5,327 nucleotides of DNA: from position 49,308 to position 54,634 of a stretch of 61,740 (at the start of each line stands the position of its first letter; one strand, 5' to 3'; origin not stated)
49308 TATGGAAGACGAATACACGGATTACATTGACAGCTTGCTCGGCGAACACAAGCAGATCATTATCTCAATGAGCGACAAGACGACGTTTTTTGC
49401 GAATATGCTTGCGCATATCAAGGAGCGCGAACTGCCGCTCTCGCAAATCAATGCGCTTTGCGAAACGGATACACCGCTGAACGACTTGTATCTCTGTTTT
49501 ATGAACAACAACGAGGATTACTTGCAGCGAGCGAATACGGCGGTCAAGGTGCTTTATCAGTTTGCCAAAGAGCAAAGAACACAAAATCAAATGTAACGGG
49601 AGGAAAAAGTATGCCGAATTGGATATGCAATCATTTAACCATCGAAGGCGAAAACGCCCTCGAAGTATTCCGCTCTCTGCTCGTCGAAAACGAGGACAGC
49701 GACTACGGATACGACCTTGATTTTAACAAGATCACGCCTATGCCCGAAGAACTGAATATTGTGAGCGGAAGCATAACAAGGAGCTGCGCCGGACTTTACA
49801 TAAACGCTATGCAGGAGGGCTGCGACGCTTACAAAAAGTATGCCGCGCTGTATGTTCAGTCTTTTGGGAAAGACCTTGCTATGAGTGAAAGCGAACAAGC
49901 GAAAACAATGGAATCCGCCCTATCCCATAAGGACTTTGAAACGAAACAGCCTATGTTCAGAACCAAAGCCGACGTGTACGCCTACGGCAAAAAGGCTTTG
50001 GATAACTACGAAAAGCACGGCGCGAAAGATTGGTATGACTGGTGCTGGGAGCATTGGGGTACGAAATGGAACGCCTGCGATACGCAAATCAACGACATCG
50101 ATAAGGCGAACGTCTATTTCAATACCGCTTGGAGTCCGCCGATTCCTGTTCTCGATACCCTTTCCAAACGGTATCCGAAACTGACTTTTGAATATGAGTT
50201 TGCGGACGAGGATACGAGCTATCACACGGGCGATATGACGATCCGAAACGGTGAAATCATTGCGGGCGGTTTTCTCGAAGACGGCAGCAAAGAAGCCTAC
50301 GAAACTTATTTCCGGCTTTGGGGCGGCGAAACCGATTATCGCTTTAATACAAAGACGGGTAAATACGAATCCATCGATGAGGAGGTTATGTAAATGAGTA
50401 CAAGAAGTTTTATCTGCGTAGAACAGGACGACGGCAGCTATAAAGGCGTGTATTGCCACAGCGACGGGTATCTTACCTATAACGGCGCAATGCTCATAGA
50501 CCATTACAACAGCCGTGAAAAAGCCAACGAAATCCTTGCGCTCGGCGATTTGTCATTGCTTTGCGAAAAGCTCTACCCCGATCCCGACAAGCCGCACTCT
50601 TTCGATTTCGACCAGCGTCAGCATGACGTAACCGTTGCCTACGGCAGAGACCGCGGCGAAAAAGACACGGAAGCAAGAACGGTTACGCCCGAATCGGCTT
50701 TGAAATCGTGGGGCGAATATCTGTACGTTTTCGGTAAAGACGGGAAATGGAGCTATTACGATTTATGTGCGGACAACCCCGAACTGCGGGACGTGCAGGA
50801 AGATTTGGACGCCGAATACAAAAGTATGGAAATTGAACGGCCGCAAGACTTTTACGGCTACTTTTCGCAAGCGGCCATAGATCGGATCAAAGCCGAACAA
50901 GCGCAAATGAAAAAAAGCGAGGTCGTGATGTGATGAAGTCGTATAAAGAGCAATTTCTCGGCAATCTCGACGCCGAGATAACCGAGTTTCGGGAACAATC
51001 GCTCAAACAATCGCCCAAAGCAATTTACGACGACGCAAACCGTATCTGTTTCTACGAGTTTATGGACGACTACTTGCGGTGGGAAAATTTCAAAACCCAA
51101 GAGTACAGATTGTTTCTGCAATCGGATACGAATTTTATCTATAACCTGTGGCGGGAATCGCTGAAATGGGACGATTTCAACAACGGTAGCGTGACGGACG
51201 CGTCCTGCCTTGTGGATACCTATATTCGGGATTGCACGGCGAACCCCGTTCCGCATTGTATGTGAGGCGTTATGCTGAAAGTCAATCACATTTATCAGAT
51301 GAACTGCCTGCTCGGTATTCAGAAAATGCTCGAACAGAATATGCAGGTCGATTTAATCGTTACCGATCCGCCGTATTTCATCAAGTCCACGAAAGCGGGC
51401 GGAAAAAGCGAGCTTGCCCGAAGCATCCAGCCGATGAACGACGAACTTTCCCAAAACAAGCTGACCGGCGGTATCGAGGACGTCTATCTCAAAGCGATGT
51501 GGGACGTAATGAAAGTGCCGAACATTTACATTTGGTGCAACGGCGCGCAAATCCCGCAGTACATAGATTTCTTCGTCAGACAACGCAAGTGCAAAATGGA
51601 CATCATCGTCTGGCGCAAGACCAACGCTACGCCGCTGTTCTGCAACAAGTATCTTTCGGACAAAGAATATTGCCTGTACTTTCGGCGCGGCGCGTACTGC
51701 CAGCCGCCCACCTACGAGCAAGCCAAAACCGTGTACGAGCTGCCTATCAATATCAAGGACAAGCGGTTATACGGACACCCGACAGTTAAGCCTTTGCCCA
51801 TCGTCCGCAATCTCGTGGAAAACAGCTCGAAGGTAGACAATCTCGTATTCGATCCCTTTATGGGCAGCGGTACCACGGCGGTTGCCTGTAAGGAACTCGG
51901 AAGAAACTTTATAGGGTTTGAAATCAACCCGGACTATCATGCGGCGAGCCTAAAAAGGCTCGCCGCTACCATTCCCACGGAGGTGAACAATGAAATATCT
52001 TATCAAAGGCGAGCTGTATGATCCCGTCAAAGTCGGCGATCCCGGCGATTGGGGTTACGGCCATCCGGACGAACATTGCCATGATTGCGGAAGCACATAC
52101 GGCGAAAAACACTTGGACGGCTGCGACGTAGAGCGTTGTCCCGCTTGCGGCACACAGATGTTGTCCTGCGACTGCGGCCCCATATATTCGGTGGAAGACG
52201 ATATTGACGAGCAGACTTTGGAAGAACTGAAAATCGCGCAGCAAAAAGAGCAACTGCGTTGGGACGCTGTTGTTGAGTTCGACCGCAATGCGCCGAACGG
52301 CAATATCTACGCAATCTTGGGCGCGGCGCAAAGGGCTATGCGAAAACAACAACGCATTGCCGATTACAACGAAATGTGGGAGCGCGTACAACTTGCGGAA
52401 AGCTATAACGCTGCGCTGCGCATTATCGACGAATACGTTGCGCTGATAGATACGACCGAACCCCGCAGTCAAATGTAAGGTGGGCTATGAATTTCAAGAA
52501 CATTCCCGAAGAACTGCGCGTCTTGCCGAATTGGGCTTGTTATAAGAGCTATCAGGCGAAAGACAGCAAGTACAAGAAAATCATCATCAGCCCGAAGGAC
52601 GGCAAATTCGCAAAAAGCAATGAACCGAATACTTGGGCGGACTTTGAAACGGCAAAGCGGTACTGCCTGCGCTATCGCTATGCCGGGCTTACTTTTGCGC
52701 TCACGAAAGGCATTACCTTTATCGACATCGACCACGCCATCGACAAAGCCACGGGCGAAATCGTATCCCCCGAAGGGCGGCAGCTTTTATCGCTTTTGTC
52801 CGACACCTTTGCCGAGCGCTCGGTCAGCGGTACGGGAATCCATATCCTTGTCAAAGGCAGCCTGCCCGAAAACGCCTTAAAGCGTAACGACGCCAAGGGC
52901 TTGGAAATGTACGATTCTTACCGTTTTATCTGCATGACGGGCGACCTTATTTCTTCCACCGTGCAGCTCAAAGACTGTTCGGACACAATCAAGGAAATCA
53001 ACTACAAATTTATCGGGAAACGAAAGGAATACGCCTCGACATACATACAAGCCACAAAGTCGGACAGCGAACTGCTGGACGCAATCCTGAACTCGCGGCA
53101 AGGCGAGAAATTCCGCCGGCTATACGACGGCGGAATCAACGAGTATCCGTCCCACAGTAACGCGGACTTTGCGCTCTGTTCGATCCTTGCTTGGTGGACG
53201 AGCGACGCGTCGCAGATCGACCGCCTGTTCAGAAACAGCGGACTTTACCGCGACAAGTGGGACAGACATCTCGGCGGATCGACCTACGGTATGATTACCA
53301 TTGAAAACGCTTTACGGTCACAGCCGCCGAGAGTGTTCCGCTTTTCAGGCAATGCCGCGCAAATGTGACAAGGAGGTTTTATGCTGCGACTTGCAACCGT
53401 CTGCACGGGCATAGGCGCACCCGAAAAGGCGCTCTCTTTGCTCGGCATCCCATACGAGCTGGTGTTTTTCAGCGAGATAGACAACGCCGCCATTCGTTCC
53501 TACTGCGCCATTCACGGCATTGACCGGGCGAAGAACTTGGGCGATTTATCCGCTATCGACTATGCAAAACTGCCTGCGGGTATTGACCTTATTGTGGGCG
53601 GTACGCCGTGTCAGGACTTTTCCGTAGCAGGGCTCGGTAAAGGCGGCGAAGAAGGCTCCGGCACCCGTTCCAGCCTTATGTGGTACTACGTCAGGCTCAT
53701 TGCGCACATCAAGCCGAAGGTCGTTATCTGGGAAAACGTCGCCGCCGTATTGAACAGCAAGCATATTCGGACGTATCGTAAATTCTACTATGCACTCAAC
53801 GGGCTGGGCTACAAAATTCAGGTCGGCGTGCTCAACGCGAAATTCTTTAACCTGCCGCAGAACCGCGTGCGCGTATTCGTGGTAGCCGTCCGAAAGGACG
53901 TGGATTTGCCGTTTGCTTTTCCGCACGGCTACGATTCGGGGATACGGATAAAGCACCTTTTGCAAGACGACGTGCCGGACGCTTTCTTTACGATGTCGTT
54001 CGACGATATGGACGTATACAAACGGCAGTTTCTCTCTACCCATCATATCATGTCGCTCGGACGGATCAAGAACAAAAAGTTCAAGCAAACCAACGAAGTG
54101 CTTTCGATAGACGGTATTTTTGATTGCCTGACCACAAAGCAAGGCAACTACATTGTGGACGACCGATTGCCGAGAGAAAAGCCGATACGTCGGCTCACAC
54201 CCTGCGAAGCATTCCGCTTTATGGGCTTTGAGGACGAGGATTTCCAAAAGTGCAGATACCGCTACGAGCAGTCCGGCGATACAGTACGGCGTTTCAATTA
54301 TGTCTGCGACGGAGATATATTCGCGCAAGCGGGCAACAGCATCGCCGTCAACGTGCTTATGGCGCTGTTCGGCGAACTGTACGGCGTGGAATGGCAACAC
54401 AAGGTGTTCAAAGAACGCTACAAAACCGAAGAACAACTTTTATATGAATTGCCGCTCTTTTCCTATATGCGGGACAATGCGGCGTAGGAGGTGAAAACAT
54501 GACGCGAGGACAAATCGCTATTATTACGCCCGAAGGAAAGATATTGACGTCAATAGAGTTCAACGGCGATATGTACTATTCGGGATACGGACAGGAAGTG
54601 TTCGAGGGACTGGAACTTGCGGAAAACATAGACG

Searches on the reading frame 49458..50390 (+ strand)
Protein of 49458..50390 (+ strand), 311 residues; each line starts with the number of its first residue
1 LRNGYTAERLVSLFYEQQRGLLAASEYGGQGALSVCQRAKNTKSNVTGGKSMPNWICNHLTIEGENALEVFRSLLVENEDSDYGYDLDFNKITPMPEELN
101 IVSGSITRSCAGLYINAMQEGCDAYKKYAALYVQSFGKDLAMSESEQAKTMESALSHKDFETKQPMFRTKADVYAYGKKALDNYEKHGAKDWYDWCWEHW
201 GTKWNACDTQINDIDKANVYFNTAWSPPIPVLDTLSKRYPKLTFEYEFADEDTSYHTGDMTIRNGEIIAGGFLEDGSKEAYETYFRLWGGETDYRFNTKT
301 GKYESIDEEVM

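Call 42: search_protein_families(library=pfam, proteins=[window:49458-50390:+], max_evalue=0.001)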
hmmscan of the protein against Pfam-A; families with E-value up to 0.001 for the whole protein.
window:49458-50390:+ (311 aa): 1 family
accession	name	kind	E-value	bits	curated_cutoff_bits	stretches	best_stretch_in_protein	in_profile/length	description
PF18406.6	DUF1281_C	-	1.4e-16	60.6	22.8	1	203-283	1-80/88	Ferredoxin-like domain in Api92-like protein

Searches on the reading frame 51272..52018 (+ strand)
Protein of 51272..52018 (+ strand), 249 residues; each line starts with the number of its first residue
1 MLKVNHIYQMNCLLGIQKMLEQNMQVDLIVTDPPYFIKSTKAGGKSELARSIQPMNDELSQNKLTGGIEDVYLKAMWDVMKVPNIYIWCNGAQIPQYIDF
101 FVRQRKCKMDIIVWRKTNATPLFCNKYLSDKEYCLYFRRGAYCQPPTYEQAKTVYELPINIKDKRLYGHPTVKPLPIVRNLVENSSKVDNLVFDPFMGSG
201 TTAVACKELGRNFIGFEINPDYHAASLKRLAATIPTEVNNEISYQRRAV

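Call 42: search_protein_families(library=pfam, proteins=[window:51272-52018:+], max_evalue=0.001)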
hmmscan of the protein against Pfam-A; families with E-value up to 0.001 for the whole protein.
window:51272-52018:+ (249 aa): 3 families
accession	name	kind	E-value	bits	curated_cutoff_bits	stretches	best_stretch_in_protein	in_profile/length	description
PF01555.25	N6_N4_Mtase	-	3.9e-30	105.9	26.7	1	26-226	1-219/221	DNA methylase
PF01170.24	UPF0020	-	4.5e-05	23.7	22.3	0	18-52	113-148/197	RMKL-like, methyltransferase domain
PF02086.21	MethyltransfD12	-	0.00089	19.5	22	0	177-221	8-53/253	D12 class N6 adenine-specific DNA methyltransferase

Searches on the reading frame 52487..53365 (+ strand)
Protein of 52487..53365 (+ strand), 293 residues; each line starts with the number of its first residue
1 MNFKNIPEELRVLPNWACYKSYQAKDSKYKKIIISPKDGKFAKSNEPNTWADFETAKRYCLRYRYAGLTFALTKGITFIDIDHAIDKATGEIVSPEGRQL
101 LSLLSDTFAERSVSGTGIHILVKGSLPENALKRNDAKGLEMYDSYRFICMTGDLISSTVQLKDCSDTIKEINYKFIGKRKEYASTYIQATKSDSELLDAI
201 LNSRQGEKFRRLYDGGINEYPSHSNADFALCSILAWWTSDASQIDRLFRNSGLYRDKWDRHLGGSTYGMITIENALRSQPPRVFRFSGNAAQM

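Call 42: search_protein_families(library=pfam, proteins=[window:52487-53365:+], max_evalue=0.001)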
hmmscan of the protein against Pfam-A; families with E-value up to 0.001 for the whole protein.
window:52487-53365:+ (293 aa): 1 family
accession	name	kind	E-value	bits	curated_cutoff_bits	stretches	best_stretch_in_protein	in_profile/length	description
PF22763.1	NrS1-1_pol-like_HBD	-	1.3e-25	89.4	27.9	1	223-279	1-58/64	NrS-1 polymerase HBD domain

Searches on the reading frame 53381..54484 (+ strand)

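Call 42: search_protein_families(library=pfam, proteins=[window:53381-54484:+], max_evalue=0.001)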
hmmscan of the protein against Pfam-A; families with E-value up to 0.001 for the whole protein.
window:53381-54484:+ (368 aa): 1 family
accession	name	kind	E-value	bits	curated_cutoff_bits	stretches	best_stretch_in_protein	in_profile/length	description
PF00145.23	DNA_methylase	-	1.4e-53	182.9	22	1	7-333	6-322/324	C-5 cytosine-specific DNA methylase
